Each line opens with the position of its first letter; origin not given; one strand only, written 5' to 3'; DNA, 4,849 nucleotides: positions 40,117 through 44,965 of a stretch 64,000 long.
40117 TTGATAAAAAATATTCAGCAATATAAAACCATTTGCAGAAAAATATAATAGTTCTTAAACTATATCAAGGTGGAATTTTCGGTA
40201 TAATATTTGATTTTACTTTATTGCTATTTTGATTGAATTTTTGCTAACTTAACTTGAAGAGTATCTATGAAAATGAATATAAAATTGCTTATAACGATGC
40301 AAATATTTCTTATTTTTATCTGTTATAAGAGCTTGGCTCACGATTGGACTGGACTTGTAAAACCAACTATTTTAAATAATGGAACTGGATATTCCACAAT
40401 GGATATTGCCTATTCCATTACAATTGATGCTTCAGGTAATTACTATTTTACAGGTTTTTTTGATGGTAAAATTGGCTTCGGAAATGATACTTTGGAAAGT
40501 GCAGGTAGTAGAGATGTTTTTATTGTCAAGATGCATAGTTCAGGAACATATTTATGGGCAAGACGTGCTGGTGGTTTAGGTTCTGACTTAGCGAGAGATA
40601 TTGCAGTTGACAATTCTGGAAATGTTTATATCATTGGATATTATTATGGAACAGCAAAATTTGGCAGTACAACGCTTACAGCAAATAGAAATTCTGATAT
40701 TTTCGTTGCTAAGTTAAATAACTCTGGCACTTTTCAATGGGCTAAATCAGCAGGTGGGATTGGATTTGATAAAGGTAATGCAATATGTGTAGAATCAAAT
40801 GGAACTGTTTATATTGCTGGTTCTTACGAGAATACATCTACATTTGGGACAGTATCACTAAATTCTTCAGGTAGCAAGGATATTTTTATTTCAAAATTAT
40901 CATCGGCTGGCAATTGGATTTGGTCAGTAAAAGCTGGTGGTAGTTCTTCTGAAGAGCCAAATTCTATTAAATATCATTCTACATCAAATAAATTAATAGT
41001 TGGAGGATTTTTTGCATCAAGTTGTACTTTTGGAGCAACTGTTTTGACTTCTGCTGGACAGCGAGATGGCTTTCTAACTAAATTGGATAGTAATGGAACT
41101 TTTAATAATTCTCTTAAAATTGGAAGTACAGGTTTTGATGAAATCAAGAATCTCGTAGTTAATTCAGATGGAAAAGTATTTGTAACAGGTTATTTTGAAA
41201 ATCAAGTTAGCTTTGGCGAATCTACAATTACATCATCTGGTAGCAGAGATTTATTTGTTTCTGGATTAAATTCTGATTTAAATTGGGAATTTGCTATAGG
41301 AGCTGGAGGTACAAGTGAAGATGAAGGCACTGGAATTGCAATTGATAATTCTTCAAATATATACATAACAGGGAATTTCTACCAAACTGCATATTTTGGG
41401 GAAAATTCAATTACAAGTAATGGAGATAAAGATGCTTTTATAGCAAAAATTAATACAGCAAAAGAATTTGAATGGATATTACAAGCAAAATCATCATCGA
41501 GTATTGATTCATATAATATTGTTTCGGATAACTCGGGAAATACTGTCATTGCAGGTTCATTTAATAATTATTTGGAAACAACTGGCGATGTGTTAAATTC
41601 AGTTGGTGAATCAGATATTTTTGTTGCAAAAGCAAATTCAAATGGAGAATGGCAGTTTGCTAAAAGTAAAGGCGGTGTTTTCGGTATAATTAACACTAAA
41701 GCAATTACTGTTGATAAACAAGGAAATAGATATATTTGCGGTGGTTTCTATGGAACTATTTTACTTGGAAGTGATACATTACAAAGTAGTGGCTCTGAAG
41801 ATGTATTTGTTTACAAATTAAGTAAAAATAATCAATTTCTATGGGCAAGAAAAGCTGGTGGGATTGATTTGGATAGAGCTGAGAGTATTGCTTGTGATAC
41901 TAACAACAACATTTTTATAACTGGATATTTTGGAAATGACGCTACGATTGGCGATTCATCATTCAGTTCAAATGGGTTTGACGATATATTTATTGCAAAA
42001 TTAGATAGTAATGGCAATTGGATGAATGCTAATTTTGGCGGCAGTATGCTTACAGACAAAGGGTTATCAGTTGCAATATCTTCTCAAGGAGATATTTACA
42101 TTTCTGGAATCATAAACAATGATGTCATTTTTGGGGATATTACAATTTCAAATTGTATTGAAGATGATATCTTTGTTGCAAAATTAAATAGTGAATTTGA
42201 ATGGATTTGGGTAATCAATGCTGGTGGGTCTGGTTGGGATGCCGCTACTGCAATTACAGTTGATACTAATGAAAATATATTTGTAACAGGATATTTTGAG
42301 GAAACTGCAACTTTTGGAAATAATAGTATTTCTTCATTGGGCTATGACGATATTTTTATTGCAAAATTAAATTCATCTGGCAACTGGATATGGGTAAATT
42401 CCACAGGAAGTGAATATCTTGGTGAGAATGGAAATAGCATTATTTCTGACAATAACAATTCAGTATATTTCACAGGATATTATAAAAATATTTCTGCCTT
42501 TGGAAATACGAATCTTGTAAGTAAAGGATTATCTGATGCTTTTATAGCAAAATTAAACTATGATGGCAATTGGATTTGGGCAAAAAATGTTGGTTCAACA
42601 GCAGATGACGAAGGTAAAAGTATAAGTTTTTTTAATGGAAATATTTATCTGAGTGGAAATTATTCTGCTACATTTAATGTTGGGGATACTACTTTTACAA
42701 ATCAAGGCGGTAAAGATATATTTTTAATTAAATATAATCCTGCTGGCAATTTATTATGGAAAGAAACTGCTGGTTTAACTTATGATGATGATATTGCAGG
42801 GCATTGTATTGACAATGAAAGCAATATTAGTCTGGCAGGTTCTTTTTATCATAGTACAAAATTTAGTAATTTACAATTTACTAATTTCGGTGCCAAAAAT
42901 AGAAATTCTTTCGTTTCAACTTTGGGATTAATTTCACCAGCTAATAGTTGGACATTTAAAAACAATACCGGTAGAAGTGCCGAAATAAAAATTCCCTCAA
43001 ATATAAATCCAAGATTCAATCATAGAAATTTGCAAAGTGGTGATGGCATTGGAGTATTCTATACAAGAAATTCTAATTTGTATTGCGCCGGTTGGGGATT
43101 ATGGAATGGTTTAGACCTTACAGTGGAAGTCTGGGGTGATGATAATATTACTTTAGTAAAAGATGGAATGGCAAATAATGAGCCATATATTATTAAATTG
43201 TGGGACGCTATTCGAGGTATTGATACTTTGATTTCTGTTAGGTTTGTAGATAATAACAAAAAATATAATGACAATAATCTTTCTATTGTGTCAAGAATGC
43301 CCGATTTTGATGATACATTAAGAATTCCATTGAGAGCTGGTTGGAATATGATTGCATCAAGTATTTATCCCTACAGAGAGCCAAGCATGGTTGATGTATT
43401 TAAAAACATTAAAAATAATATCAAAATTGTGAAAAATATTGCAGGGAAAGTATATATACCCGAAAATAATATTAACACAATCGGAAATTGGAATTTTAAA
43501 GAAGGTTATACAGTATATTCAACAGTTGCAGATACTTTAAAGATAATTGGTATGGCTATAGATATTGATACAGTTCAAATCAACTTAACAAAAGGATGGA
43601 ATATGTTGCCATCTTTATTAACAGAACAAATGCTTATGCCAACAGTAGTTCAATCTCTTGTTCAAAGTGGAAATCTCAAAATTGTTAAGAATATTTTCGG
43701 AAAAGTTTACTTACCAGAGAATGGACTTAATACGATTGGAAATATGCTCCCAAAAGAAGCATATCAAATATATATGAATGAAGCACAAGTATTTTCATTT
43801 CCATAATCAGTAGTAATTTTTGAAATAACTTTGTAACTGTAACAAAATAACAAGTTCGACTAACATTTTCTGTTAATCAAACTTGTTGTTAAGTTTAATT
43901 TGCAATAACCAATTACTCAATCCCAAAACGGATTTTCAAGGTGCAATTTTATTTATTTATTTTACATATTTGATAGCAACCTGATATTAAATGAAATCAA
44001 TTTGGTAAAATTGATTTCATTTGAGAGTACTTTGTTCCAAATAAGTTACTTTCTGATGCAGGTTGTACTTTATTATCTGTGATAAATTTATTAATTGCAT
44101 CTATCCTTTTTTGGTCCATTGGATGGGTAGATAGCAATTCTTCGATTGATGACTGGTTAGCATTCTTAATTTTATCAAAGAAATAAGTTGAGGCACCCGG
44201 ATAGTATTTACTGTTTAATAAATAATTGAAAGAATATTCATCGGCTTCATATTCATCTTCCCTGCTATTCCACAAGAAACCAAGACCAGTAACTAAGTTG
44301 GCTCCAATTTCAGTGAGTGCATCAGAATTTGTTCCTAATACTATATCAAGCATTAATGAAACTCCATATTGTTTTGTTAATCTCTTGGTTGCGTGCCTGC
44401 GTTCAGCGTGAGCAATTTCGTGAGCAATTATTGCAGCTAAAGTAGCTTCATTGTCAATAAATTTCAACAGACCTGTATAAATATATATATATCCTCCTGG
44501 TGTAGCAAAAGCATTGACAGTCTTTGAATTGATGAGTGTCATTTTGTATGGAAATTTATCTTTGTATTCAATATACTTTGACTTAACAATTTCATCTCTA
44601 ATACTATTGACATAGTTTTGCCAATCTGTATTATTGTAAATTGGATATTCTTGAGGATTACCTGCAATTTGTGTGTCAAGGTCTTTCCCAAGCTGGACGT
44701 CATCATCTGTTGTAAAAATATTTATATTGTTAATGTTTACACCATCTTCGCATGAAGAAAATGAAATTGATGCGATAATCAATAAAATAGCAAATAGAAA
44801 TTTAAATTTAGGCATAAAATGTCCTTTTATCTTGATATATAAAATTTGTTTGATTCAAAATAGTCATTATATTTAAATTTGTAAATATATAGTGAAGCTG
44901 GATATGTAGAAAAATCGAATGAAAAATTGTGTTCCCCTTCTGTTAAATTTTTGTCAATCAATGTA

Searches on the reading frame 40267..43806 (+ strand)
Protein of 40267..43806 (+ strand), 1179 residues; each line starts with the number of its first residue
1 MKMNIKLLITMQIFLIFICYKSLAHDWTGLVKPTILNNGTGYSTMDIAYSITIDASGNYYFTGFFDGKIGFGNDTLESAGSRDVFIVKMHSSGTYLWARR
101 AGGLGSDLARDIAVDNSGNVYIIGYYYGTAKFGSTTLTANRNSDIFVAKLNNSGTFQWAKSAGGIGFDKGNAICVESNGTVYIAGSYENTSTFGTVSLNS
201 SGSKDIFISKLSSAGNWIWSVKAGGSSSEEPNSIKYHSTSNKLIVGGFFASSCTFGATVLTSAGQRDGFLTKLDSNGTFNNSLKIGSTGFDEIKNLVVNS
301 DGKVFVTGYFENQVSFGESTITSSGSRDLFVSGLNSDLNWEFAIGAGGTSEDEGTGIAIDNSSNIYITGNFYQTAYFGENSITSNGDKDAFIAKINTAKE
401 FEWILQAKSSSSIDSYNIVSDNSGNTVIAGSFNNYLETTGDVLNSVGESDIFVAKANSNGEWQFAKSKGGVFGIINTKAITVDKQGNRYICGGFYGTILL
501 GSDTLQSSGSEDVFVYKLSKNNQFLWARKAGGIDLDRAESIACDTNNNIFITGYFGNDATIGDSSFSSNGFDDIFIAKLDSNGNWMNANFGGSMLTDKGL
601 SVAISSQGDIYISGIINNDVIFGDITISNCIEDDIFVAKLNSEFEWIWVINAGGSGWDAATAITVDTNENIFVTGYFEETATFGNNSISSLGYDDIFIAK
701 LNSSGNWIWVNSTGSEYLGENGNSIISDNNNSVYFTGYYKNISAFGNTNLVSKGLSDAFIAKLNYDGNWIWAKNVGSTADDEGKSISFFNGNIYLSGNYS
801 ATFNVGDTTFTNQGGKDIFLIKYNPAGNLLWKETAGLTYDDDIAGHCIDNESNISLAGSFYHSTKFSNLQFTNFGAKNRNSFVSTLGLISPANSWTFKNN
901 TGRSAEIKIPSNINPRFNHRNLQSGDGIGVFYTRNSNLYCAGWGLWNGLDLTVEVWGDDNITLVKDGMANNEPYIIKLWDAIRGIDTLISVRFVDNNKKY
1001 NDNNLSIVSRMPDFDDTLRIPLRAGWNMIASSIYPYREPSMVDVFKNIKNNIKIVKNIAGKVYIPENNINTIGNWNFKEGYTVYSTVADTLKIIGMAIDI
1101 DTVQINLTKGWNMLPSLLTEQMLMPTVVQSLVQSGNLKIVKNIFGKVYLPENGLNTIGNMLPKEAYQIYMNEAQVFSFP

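Call 29: search_protein_families(library=ncbifam, proteins=[window:40267-43806:+], max_evalue=1e-10)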
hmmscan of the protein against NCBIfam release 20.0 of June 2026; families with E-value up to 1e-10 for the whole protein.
window:40267-43806:+ (1179 aa): 1 family
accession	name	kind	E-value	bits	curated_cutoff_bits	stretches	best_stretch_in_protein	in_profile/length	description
NF047494.1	Lepto_SBBP_lipo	equivalog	6.8e-69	232.7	400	3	200-492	156-443/466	SBBP repeat beta-propeller lipoprotein, LipL53 family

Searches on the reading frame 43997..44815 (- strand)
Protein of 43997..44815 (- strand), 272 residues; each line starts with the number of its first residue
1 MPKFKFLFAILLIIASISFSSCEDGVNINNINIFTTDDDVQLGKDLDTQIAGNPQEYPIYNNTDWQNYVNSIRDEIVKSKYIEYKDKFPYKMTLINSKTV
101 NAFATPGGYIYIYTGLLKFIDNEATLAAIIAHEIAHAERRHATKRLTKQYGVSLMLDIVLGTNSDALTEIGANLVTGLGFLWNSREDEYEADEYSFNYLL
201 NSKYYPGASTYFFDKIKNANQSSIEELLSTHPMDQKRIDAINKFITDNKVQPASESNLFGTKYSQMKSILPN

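Call 29: search_protein_families(library=ncbifam, proteins=[window:43997-44815:-], max_evalue=1e-10)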
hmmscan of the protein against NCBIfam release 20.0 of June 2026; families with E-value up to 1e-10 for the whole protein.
window:43997-44815:- (272 aa): 2 families
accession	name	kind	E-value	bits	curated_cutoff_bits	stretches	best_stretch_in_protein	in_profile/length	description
NF052400.1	M48_BAM_BepA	equivalog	1.2e-26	93.5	570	1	34-239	41-251/483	beta-barrel assembly-enhancing protease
NF052399.1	M48_lipo_LoiP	exception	1.5e-16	60.6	365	1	94-246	91-245/247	metalloprotease LoiP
